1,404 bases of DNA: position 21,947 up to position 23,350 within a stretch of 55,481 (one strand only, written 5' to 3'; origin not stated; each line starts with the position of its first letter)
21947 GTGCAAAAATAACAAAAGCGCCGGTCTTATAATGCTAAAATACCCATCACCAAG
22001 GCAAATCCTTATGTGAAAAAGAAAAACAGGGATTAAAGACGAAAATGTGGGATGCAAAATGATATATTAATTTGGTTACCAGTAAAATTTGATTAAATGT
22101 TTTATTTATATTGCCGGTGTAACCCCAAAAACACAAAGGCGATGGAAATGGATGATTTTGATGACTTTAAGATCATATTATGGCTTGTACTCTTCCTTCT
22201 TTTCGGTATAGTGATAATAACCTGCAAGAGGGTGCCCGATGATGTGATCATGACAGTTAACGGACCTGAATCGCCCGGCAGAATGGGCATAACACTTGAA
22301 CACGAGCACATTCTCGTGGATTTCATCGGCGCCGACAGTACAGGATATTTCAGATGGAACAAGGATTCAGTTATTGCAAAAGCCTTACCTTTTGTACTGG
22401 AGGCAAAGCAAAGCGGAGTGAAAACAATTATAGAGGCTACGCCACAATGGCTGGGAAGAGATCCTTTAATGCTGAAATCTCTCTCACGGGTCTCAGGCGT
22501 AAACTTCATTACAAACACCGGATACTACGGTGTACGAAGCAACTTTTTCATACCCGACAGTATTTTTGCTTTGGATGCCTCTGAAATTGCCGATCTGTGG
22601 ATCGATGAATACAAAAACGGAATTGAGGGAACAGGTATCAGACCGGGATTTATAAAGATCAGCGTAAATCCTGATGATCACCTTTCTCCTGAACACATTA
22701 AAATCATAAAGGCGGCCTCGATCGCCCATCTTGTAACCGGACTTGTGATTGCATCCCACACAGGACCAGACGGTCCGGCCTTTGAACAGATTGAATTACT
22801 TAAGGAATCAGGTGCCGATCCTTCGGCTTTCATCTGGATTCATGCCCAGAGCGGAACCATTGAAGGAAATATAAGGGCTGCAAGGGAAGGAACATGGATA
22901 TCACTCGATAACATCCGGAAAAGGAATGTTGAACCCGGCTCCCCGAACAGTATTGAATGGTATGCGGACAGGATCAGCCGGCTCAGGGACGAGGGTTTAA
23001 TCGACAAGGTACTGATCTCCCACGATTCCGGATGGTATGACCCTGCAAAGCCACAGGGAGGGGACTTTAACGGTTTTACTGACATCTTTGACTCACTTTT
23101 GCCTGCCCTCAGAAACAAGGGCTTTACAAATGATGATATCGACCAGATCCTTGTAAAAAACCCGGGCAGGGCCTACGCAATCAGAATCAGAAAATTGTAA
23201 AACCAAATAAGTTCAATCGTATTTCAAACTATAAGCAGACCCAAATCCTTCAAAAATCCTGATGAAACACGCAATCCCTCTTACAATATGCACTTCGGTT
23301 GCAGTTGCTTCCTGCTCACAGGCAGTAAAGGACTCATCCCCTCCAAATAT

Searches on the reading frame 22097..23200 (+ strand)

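Call 79: search_protein_families(library=pfam, proteins=[window:22097-23200:+], max_evalue=0.00001)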
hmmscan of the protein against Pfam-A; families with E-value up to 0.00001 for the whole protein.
window:22097-23200:+ (367 aa): 1 family
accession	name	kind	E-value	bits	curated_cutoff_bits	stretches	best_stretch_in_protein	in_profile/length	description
PF02126.24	PTE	-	2.1e-44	152.6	22.4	1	61-359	4-296/298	Phosphotriesterase family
